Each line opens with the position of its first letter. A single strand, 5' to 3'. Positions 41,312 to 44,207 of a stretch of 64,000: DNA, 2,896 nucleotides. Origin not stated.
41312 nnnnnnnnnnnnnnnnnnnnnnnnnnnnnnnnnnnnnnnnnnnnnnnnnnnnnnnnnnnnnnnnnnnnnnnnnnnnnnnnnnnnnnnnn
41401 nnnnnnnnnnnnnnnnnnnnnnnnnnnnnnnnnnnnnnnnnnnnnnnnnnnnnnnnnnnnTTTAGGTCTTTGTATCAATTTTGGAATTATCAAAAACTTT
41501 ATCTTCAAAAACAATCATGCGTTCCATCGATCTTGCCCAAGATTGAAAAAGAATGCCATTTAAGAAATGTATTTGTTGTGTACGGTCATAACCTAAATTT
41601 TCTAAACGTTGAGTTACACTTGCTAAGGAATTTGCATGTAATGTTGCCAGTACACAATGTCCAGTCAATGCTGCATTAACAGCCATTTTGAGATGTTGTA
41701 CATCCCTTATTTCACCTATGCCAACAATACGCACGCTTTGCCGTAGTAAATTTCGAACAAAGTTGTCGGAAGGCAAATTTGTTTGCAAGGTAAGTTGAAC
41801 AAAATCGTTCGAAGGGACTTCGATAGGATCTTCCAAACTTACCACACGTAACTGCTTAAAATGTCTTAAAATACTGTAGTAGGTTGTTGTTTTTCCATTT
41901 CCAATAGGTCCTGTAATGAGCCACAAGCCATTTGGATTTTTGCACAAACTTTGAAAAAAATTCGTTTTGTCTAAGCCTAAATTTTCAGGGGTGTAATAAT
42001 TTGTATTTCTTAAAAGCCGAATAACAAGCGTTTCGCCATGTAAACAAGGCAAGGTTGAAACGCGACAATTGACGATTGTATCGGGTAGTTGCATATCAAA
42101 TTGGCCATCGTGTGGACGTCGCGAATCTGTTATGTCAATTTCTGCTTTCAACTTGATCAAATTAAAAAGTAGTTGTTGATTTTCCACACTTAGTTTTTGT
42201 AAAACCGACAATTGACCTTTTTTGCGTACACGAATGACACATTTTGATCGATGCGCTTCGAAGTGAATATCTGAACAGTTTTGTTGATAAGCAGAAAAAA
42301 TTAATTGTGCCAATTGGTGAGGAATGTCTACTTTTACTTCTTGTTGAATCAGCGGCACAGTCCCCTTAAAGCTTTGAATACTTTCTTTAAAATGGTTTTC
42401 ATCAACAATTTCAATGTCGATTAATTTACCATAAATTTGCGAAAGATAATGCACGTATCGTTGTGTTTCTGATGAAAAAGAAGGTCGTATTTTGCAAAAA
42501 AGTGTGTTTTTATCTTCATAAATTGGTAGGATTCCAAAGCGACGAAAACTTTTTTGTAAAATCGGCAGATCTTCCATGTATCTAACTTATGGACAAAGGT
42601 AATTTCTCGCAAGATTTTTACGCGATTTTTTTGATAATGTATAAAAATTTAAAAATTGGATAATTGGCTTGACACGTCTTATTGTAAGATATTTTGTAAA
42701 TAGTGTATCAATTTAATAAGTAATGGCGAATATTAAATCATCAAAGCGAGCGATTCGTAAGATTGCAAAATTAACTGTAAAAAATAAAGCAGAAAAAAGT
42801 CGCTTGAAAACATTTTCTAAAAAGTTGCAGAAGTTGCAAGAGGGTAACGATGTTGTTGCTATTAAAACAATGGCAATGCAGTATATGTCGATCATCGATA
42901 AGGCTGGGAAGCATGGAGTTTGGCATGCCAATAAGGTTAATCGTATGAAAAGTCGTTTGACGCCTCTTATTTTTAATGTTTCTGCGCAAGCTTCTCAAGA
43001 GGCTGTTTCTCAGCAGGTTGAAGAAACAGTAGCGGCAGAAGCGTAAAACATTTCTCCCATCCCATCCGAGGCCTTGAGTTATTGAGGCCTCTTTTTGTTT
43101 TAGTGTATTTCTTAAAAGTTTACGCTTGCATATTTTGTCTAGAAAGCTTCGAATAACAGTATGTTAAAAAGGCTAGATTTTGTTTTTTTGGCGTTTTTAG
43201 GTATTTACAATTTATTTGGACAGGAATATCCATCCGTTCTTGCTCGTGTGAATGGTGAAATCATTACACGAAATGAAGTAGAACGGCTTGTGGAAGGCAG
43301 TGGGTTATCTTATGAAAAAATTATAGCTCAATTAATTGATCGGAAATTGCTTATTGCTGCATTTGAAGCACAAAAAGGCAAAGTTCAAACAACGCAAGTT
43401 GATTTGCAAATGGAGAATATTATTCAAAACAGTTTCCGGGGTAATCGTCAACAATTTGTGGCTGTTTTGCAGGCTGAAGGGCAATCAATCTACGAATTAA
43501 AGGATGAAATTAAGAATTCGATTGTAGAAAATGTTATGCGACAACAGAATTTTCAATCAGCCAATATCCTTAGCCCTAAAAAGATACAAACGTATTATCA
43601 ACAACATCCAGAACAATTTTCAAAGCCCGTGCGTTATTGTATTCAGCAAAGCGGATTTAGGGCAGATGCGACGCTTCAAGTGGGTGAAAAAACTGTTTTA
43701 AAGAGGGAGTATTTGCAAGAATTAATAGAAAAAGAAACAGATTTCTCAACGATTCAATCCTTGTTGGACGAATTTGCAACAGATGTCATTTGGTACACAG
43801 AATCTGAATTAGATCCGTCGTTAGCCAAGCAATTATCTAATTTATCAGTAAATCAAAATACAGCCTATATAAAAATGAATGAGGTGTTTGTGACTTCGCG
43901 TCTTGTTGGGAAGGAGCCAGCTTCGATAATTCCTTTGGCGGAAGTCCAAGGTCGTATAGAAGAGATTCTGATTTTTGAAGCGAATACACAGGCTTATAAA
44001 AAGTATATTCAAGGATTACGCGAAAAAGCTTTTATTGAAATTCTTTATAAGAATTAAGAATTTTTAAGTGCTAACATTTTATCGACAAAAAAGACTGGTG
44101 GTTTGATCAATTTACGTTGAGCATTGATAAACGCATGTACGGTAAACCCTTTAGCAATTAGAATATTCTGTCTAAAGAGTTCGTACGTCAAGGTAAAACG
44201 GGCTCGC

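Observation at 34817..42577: Minimal secretin island: PilD + two short divergent GspE/ComGA-like ATPases + secretin, without platform protein or canonical pilins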

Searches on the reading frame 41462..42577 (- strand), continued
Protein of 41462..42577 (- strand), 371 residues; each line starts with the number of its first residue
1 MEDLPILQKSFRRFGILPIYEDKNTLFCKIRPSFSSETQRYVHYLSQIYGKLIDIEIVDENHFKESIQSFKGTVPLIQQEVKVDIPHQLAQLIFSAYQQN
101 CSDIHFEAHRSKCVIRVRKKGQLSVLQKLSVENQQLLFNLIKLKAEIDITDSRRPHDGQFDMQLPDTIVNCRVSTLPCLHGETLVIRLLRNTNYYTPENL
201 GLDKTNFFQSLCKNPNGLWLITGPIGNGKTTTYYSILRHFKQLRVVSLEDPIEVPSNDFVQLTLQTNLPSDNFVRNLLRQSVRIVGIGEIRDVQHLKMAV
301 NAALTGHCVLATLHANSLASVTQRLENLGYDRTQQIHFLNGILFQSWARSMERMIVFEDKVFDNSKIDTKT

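Call 42: search_protein_families(library=pfam, proteins=[L008:7502-7960:+, L008:7963-8448:+, L008:8442-8873:+, L008:8866-9693:+, L008:9677-10807:+, L008:10811-11962:+, L008:11959-12516:+, L008:12506-14734:+, L008:14715-15293:+, L008:15290-17008:+], max_evalue=0.01)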
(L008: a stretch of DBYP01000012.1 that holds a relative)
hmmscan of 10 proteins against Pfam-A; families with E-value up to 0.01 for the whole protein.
L008:7502-7960:+ (152 aa): 2 families
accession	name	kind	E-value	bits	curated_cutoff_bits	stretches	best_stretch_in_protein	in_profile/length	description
PF08334.16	T2SSG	-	1.9e-26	92.6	21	1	55-143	20-108/108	Type II secretion system (T2SS), protein G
PF07963.17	N_methyl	-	2e-05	24.4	21.2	1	8-32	2-26/27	Prokaryotic N-terminal methylation motif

L008:7963-8448:+ (161 aa): 1 family
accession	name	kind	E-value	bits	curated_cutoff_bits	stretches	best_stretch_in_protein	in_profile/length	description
PF07963.17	N_methyl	-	0.00012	22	21.2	1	5-26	4-25/27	Prokaryotic N-terminal methylation motif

L008:8442-8873:+ (143 aa): 1 family
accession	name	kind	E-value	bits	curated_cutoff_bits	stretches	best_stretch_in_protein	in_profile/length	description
PF07963.17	N_methyl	-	5.7e-06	26.1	21.2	1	6-30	2-26/27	Prokaryotic N-terminal methylation motif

L008:8866-9693:+ (275 aa): 2 families
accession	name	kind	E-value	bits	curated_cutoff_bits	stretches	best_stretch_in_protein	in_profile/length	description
PF07963.17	N_methyl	-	1.8e-08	34.1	21.2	1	3-27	2-26/27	Prokaryotic N-terminal methylation motif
PF10360.14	DUF2433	-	0.009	16.6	27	0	33-87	27-79/124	Protein of unknown function (DUF2433)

L008:9677-10807:+ (376 aa): 0 families

L008:10811-11962:+ (383 aa): 0 families

L008:11959-12516:+ (185 aa): 0 families

L008:12506-14734:+ (742 aa): 3 families
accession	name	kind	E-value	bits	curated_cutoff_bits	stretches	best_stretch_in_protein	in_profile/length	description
PF00263.26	Secretin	-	3.4e-37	128.1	27.5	1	478-647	3-167/169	Bacterial type II and III secretion system protein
PF03958.22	Secretin_N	-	2.5e-21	76.1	28.2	1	321-401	2-65/69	Bacterial type II/III secretion system short domain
PF21305.2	type_II_gspD_N0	-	2.5e-05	24.5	27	1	82-151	3-71/71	GspD-like, N0 domain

L008:14715-15293:+ (192 aa): 0 families

L008:15290-17008:+ (572 aa): 10 families
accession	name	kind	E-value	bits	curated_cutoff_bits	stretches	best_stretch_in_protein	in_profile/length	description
PF00437.27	T2SSE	-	2.4e-133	444.8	24.9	1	166-557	1-369/370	Type II/IV secretion system protein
PF13401.12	AAA_22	-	0.00013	22.7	27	1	308-349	4-45/130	AAA domain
PF25199.1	nSTAND_NTPase5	-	0.00018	21.8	34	1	297-349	31-82/145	Novel STAND NTPase 5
PF13191.12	AAA_16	-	0.00022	22.2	32.6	1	306-345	22-59/167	AAA ATPase domain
PF13555.12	AAA_29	-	0.00054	20.1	27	1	307-329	20-42/61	P-loop containing region of AAA domain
PF05157.20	MshEN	-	0.0016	18.9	23.1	1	62-142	3-82/90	MshEN domain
PF13173.12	AAA_14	-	0.0041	17.6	27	0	310-398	3-82/129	AAA domain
PF13476.12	AAA_23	-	0.0048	18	27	1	302-329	12-39/201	AAA domain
PF00005.33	ABC_tran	-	0.0054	17.8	25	0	309-366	11-64/137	ABC transporter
PF01637.24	ATPase_2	-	0.0072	16.6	33.2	0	298-363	8-74/225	ATPase domain predominantly from Archaea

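Call 46: search_protein_families(library=pfam, alignment_id=A2, max_evalue=0.01)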
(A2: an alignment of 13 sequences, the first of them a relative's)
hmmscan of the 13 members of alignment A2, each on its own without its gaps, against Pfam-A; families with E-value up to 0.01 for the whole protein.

A. member 1, L008:9677-10807:+ (376 aa): 0 families

B. families by the number of members that match (of 13 scanned): 2 families
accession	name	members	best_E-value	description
PF21687.3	T2SSK_1st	11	1.3e-16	Type II secretion system (T2SS), protein K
PF03980.19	Nnf1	1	0.002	Nnf1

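Call 71: search_protein_families(library=ncbifam, proteins=[L008:7502-7960:+, L008:12506-14734:+, L008:15290-17008:+, L008:10811-11962:+, L008:11959-12516:+, L008:14715-15293:+], max_evalue=0.00001)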
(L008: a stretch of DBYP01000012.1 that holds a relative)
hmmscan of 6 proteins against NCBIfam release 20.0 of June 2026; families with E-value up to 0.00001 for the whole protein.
L008:7502-7960:+ (152 aa): 1 family
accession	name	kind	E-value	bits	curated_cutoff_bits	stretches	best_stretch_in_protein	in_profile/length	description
TIGR01710.1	typeII_sec_gspG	equivalog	1.5e-29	102.7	88.85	1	11-144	1-134/134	type II secretion system major pseudopilin GspG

L008:12506-14734:+ (742 aa): 9 families
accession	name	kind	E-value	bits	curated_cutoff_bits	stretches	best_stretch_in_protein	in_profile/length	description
TIGR02517.1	type_II_gspD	equivalog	2.2e-79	267.6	351.35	1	82-656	3-598/600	type II secretion system secretin GspD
TIGR02519.1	pilus_MshL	equivalog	3.7e-38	131.2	250.2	1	380-646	10-288/290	pilus (MSHA type) biogenesis protein MshL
TIGR02515.1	IV_pilus_PilQ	subfamily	1e-35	123.6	284.35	1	319-648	98-427/428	type IV pilus secretin PilQ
TIGR02516.1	type_III_yscC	equivalog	3.7e-28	98.3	238.45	1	281-648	105-461/463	type III secretion system outer membrane ring subunit SctC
NF010083.0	PRK13568.1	equivalog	2.4e-24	85.9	554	1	349-649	132-418/419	DNA uptake porin HofQ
NF007851.2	PRK10560.1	exception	2.3e-16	59.6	598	1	353-650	128-411/412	DNA uptake porin HofQ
NF011873.0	PRK15346.1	equivalog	3.8e-13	48.9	524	1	345-644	213-490/499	EscC/YscC/HrcC family type III secretion system outer membrane ring protein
TIGR02520.1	pilus_B_mal_scr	equivalog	7.1e-13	47.9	287.65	1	381-645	249-511/513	PilN family type IVB pilus formation outer membrane protein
NF042912.1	Amuc_1098_fam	equivalog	3.5e-09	35.3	750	1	563-644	712-792/805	Amuc_1098 family type IV pilus outer membrane protein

L008:15290-17008:+ (572 aa): 17 families
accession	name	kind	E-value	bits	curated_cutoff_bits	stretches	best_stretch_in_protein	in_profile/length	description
TIGR02533.1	type_II_gspE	equivalog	1.3e-158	528.6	630.25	1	133-558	69-484/486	type II secretion system ATPase GspE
TIGR02538.1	type_IV_pilB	equivalog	2.3e-152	508.5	675.65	1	50-556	44-558/564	type IV-A pilus assembly ATPase PilB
NF007755.0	PRK10436.1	equivalog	7.6e-133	443.6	617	1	97-560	24-459/465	type II secretion system protein GspE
NF053534.1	T4PilAsmATPsTfpB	equivalog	5.4e-125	418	850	1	149-559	178-581/584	type IV pilus assembly ATPase TfpB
NF041000.1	ATPase_ComGA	equivalog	4e-75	252.2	300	1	179-446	2-266/267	competence type IV pilus ATPase ComGA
TIGR01420.1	pilT_fam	subfamily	1.2e-51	175.9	319.1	1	178-425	3-242/343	PilT/PilU family type 4a pilus ATPase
TIGR02525.1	plasmid_TraJ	equivalog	2.6e-26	92.5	368.3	1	287-425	131-272/372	plasmid transfer ATPase TraJ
TIGR02524.1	dot_icm_DotB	equivalog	4.9e-24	85.2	463.3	1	297-443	123-277/358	Dot/Icm type IV secretion system ATPase DotB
TIGR02782.1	TrbB_P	equivalog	1.5e-17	63.9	304.55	1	300-425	128-255/303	P-type conjugative transfer ATPase TrbB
NF010469.0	PRK13894.1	subfamily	1.5e-17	63.9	508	1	299-423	140-265/320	conjugal transfer ATPase TrbB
TIGR02788.1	VirB11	equivalog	7.7e-15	54.7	249.95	1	312-426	147-266/308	P-type DNA transfer ATPase VirB11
TIGR03819.1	heli_sec_ATPase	hypoth_equivalog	5.3e-14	52.2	373.15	1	254-427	119-302/340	TadA family conjugal transfer-associated ATPase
NF058587.1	archaellum_moto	equivalog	8.5e-14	51.2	550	1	312-428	278-399/527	archaellum flagellar ATPase motor FlaI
NF010407.0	PRK13833.1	subfamily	2.4e-13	50.2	499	1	295-425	131-262/323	conjugal transfer protein TrbB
NF010425.0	PRK13851.1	equivalog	6.6e-08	31.8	461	1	309-423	162-281/344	type IV secretion system protein VirB11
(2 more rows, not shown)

L008:10811-11962:+ (383 aa): 0 families

L008:11959-12516:+ (185 aa): 0 families

L008:14715-15293:+ (192 aa): 0 families
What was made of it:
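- On ComGA (NF041000): The model is non-specific, since GspE scores 252 on it (call 71).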

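Call 79: find_encoding_contigs(protein=P0090, flank=10000, max_places=1)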
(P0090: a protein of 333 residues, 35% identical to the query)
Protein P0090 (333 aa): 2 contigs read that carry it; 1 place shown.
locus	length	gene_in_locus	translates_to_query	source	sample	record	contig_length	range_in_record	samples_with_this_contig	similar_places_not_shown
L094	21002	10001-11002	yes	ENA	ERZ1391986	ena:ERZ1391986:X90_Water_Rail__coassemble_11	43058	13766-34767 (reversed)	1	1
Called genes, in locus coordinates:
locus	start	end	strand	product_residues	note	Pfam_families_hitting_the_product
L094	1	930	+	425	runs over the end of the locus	PF00275:EPSP_synthase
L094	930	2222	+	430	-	PF07498:Rho_N, PF07497:Rho_RNA_bind, PF00006:ATP-synt_ab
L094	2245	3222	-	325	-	PF10282:Lactonase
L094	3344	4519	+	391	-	PF01594:AI-2E_transport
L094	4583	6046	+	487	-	PF17767:NAPRTase_N, PF02749:QRPTase_N (weak), PF04095:NAPRTase, PF17956:NAPRTase_C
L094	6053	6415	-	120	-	-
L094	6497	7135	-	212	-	-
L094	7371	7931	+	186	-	PF00239:Resolvase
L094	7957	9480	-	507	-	PF05043:Mga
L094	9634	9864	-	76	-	PF00462:Glutaredoxin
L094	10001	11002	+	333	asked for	PF00437:T2SSE, PF20720:nSTAND3 (faint)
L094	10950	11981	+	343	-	PF00482:T2SSF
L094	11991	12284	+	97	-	PF07963:N_methyl (weak), PF26697:ComGC_C (weak)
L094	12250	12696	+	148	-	-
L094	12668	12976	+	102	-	-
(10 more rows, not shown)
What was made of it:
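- The ComGA reference was verified by its comGA-GB-GC-GF operon (call 79).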

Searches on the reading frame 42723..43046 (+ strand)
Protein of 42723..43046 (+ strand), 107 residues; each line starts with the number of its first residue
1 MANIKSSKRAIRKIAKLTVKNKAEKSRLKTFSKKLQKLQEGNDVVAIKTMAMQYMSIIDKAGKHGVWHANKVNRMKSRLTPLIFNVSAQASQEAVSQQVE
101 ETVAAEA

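Call 4: search_protein_families(library=pfam, proteins=[window:42723-43046:+], max_evalue=0.01)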
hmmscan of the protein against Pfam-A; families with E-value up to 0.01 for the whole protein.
window:42723-43046:+ (107 aa): 1 family
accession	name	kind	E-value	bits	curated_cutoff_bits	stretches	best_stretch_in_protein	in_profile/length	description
PF01649.23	Ribosomal_S20p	-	2.3e-18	67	29.5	1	2-80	1-79/83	Ribosomal protein S20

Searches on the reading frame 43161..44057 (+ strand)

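Call 4: search_protein_families(library=pfam, proteins=[window:43161-44057:+], max_evalue=0.01)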
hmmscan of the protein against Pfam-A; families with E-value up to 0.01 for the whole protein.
window:43161-44057:+ (298 aa): 2 families
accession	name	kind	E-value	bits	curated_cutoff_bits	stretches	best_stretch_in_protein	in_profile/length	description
PF13145.12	Rotamase_2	-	1e-12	49.4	27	1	138-262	2-119/121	PPIC-type PPIASE domain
PF13624.11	SurA_N_3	-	1.1e-06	29.1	27.2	0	52-124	85-159/162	SurA-like N-terminal domain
